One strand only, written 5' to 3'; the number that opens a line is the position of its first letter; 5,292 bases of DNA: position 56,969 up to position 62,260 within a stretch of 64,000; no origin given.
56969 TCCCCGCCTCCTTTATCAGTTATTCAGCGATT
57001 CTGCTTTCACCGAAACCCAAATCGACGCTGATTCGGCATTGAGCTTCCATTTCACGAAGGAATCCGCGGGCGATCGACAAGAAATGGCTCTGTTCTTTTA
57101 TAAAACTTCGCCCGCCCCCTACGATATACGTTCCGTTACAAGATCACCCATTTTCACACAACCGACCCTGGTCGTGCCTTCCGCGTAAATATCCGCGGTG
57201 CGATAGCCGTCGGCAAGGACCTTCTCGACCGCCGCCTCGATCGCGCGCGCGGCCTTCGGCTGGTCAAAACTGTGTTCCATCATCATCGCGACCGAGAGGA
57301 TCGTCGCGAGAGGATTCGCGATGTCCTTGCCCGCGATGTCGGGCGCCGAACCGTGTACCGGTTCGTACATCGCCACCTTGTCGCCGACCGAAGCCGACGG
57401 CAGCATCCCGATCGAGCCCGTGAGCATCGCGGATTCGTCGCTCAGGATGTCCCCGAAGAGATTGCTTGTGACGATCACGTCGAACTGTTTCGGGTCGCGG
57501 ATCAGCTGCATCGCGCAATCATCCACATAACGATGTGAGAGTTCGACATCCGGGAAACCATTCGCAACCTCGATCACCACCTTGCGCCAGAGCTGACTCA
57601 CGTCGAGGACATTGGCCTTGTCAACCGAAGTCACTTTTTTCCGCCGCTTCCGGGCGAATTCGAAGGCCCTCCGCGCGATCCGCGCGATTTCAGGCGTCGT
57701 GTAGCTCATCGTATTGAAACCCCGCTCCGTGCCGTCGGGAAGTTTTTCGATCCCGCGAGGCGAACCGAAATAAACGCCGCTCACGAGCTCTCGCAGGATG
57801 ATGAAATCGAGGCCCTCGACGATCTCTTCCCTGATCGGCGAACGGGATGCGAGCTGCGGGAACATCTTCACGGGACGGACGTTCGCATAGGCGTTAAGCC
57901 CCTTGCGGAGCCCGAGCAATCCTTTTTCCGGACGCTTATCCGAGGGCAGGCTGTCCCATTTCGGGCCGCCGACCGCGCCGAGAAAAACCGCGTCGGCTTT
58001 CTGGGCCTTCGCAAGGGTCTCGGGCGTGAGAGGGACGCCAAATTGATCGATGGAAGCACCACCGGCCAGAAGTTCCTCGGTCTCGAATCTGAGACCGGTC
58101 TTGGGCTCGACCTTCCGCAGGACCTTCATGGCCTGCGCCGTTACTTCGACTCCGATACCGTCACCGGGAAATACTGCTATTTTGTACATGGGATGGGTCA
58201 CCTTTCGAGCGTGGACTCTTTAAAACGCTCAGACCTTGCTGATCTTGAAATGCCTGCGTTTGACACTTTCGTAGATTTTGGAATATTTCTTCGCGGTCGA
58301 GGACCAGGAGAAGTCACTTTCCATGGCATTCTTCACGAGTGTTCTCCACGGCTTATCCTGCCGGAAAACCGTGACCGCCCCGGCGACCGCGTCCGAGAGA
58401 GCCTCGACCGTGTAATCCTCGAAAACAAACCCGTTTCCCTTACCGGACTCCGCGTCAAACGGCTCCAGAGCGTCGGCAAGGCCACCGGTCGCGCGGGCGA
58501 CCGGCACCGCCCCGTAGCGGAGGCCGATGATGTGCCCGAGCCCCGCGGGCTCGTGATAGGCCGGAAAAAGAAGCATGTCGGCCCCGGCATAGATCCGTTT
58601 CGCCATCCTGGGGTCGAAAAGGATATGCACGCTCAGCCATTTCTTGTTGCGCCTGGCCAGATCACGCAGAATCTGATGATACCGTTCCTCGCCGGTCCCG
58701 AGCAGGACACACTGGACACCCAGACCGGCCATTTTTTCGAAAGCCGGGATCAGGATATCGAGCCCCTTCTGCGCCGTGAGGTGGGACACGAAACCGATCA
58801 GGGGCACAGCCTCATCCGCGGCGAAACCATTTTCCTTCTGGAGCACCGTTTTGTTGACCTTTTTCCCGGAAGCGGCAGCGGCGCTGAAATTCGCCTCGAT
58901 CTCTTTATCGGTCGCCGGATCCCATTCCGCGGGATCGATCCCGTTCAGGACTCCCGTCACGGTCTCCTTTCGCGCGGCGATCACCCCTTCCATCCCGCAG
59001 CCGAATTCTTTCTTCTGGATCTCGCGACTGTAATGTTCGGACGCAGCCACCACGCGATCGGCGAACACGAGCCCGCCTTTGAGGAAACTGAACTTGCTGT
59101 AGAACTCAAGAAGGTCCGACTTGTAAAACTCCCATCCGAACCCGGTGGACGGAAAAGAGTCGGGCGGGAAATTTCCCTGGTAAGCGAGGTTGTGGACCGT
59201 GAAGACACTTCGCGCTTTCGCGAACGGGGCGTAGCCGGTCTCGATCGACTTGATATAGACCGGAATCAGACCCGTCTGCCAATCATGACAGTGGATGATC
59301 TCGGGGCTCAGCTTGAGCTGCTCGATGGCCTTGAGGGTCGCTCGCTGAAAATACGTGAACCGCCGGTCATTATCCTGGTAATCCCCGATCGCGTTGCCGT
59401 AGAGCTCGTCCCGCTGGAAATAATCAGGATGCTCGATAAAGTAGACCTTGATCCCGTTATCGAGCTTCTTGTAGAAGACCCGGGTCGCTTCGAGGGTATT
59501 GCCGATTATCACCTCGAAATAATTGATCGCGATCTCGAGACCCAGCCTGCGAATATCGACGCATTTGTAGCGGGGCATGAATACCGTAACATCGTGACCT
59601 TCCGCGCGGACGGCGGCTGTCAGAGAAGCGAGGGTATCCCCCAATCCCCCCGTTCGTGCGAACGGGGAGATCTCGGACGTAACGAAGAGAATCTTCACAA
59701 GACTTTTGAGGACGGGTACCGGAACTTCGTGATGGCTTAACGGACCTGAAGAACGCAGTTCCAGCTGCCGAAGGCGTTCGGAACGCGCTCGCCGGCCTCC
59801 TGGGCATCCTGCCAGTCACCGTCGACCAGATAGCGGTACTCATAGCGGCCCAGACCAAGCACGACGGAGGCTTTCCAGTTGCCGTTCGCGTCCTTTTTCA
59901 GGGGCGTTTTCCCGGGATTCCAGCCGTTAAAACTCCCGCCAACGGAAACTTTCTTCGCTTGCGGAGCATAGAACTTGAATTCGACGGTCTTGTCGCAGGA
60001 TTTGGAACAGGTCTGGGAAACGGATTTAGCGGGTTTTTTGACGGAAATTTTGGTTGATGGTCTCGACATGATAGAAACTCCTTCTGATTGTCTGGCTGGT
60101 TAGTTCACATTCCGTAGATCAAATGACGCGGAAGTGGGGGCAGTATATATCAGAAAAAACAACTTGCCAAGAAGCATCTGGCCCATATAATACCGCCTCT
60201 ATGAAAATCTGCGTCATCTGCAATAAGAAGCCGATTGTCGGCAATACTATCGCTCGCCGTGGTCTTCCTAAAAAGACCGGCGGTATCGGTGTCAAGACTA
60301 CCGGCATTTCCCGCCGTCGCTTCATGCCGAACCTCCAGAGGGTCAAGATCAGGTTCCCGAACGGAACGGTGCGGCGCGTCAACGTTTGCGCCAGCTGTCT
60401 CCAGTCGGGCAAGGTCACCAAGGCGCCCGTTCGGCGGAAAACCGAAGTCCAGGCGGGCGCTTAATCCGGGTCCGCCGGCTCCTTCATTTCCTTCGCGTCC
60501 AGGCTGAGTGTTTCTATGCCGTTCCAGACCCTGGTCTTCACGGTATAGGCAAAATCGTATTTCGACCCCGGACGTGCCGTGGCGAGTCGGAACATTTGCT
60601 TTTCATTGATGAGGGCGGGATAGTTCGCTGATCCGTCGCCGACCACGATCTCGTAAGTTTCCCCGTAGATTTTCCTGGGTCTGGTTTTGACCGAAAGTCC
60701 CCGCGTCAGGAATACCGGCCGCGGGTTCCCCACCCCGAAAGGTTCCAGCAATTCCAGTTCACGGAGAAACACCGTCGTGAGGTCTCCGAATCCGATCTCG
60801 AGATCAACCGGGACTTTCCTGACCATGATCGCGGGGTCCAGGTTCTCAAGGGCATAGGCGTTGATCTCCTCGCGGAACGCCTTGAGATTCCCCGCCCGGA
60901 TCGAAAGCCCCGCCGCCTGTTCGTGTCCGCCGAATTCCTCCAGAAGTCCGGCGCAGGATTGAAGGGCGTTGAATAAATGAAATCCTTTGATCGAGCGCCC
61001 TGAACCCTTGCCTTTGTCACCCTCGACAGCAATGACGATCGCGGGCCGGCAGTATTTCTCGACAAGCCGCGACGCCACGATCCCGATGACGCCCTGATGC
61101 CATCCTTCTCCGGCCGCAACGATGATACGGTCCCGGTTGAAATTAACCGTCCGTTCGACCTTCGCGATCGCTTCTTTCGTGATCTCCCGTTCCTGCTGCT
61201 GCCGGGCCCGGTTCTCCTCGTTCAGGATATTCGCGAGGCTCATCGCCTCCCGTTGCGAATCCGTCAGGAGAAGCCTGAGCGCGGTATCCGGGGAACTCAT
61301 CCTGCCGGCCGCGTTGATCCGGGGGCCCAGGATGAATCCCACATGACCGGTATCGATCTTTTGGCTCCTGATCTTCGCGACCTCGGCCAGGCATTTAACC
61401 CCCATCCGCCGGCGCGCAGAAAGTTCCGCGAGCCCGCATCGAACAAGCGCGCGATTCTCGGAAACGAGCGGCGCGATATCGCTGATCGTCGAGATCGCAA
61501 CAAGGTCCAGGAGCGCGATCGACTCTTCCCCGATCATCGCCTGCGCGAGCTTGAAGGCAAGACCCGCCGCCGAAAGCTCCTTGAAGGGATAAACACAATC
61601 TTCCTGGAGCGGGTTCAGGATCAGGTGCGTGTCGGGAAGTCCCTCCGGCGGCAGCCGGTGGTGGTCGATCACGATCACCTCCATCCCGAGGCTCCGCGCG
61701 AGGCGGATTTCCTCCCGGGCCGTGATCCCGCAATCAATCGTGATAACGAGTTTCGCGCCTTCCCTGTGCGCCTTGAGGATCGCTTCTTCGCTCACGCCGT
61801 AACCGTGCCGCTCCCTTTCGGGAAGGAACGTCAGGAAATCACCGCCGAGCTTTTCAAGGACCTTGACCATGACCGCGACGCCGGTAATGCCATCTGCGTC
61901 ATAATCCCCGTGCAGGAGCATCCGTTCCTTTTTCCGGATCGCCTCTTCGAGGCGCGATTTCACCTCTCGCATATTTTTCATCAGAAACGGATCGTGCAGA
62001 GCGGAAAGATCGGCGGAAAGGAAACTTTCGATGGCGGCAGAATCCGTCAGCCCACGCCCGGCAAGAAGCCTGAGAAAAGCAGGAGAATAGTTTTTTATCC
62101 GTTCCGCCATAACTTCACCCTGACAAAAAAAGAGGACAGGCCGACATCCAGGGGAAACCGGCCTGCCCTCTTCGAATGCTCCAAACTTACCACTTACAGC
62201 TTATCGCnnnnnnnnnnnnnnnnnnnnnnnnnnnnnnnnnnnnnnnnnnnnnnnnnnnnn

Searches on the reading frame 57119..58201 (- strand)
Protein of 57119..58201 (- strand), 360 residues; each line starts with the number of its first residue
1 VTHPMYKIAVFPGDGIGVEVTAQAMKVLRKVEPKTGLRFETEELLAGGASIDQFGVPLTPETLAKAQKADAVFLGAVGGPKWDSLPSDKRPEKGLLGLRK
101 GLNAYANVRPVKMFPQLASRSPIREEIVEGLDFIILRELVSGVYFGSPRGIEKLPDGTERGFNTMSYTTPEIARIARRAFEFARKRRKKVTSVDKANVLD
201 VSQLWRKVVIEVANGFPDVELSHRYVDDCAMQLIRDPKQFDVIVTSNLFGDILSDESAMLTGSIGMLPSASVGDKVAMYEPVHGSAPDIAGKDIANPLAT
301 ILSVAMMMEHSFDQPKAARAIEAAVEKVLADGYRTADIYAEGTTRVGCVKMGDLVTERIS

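Call 9: search_protein_families(library=pfam, proteins=[window:57119-58201:-], max_evalue=0.001)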
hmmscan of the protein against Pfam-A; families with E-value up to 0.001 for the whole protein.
window:57119-58201:- (360 aa): 1 family
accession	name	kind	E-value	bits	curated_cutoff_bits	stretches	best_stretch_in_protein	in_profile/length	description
PF00180.25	Iso_dh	-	9.2e-141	469.5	27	1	7-355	1-348/348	Isocitrate/isopropylmalate dehydrogenase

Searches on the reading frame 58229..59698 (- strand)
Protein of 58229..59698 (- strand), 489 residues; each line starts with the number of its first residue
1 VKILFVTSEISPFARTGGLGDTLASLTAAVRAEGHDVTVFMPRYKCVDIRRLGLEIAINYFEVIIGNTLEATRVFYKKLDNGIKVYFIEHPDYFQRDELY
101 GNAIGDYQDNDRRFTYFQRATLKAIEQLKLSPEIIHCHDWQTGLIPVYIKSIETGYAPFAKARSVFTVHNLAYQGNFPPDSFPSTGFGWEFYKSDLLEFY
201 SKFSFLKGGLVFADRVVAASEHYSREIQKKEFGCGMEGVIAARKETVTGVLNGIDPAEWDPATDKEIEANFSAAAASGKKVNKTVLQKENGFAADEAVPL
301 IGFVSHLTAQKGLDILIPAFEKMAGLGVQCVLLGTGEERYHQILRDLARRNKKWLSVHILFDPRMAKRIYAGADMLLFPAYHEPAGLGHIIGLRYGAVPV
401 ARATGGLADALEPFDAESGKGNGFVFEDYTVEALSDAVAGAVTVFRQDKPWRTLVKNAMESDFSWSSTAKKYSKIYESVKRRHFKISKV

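Call 9: search_protein_families(library=pfam, proteins=[window:58229-59698:-], max_evalue=0.001)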
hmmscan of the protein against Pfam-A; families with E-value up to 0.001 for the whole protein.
window:58229-59698:- (489 aa): 5 families
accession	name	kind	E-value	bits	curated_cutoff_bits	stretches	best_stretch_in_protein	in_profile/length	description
PF08323.17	Glyco_transf_5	-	1.5e-80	270.8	22.7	1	2-241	1-238/239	Starch synthase catalytic domain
PF00534.26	Glycos_transf_1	-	2.1e-13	50.6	26.4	1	293-439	10-153/172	Glycosyl transferases group 1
PF13692.12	Glyco_trans_1_4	-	2.3e-09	38.1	27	1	299-439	2-137/142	Glycosyl transferases group 1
PF13439.12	Glyco_transf_4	-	4.4e-09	37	28.5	1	17-229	2-150/170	Glycosyltransferase Family 4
PF13579.12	Glyco_trans_4_4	-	1.7e-05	25.6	29.7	0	17-44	1-28/158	Glycosyl transferase 4-like domain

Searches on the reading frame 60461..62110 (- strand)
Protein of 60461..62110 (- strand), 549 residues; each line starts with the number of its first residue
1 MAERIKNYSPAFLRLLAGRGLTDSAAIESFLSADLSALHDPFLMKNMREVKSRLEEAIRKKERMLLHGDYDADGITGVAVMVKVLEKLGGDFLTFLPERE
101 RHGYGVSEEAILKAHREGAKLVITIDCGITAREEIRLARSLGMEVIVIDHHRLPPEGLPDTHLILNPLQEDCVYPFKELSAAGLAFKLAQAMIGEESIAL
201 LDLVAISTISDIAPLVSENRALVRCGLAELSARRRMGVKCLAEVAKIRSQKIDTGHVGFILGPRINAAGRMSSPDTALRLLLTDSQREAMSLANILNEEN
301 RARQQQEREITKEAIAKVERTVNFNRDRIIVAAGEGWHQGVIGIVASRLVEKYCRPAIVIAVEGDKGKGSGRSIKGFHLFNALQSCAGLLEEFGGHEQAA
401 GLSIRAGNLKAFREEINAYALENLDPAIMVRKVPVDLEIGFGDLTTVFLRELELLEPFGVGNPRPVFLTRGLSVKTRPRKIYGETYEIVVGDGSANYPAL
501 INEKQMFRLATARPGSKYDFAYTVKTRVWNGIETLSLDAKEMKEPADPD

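Call 9: search_protein_families(library=pfam, proteins=[window:60461-62110:-], max_evalue=0.001)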
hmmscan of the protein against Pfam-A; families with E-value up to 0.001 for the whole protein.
window:60461-62110:- (549 aa): 3 families
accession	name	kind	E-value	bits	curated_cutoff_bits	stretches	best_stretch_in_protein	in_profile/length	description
PF01368.27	DHH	-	8.3e-24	84.7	28.1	1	65-206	3-123/125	DHH family, N-terminal domain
PF02272.25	DHHA1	-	6.9e-19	68.6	25.9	1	328-420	3-100/102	DHHA1 domain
PF17768.7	RecJ_OB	-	2.1e-14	53.9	27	1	435-540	1-106/107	RecJ OB domain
